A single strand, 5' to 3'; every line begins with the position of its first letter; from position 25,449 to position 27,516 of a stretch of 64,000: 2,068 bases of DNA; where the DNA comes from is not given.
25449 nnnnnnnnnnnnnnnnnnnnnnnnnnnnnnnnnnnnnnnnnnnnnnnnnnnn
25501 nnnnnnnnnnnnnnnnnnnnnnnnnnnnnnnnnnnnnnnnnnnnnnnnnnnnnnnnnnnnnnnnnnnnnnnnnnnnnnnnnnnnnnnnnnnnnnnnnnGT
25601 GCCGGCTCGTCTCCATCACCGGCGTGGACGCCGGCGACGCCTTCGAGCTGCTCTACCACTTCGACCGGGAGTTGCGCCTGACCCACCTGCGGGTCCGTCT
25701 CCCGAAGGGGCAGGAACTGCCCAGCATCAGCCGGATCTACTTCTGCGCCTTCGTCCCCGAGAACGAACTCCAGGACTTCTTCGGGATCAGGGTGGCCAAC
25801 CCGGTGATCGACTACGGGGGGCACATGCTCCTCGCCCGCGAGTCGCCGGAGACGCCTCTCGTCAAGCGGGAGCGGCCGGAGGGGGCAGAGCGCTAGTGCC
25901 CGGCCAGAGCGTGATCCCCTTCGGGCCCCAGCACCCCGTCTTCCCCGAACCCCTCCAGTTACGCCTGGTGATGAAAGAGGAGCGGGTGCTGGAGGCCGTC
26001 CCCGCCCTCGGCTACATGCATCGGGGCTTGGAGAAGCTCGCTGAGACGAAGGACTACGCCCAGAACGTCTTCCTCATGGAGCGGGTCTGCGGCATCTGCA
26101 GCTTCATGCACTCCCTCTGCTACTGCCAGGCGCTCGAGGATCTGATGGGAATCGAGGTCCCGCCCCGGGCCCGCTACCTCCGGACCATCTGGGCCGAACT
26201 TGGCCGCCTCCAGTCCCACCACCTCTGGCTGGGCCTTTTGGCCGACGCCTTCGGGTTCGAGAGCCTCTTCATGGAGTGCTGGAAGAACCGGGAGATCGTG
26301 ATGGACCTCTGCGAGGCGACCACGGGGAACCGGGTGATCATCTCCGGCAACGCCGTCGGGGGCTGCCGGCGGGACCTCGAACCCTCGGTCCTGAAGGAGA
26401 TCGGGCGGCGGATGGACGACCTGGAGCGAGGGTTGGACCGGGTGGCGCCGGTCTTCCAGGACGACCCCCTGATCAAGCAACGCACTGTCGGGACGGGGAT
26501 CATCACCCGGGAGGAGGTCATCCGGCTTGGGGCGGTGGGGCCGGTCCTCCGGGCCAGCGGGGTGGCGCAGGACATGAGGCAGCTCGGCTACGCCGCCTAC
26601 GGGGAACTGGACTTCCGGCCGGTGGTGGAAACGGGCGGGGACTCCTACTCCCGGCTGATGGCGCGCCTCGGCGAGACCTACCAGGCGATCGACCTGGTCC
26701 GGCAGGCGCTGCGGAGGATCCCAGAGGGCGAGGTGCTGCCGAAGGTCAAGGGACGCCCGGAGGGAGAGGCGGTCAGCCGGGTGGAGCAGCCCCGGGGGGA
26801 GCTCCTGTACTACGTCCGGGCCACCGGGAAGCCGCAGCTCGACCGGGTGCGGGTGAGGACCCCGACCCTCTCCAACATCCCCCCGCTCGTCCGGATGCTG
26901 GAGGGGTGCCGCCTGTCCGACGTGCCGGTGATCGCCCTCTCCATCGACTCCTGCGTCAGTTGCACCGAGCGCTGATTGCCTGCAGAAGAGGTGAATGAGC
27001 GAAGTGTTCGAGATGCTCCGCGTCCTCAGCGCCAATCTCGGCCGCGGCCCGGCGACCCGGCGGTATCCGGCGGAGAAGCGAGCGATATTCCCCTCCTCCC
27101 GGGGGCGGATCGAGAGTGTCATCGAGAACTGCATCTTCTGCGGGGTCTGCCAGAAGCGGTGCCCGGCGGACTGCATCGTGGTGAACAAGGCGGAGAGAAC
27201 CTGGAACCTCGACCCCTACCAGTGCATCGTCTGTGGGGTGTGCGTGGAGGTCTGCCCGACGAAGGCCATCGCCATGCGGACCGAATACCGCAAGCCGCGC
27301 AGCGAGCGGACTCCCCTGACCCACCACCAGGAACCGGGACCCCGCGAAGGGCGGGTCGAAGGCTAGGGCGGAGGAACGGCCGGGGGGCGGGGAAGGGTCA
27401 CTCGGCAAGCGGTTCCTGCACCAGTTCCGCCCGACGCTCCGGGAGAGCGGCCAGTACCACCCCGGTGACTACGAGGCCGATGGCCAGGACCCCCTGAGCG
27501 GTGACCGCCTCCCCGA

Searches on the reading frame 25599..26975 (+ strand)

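Call 57: search_protein_families(library=pfam, proteins=[window:25599-26975:+], max_evalue=0.00001)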
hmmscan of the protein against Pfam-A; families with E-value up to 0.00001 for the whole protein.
window:25599-26975:+ (458 aa): 2 families
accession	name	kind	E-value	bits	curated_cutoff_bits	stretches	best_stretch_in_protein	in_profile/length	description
PF00346.24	Complex1_49kDa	-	2.7e-58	197.6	24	2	219-380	3-165/271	Respiratory-chain NADH dehydrogenase, 49 Kd subunit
PF00374.24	NiFeSe_Hases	-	8.5e-12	45.2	25.8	1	142-210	1-69/508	Nickel-dependent hydrogenase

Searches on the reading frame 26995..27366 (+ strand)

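Call 57: search_protein_families(library=pfam, proteins=[window:26995-27366:+], max_evalue=0.00001)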
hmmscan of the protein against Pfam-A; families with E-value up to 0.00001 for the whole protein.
window:26995-27366:+ (123 aa): 8 families
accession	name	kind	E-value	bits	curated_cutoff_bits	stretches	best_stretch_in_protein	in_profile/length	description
PF12838.12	Fer4_7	-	8e-14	52.3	27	1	45-91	1-52/52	4Fe-4S dicluster domain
PF00037.32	Fer4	-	5.7e-11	42.2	21.1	1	73-92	4-23/24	4Fe-4S binding domain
PF13187.11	Fer4_9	-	1.9e-09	37.8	27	1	45-92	1-52/52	4Fe-4S dicluster domain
PF13237.11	Fer4_10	-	2.1e-09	37.6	25.5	1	44-88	7-53/53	4Fe-4S dicluster domain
PF13484.11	Fer4_16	-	2.7e-09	38.1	30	1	76-113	1-39/66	4Fe-4S double cluster binding domain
PF14697.11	Fer4_21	-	1.5e-08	35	35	1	44-94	6-59/59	4Fe-4S dicluster domain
PF13534.11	Fer4_17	-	1.6e-07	32.2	22.2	0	39-59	39-59/61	4Fe-4S dicluster domain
PF12797.12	Fer4_2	-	5.6e-06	26.4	24.5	0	73-89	6-22/22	4Fe-4S binding domain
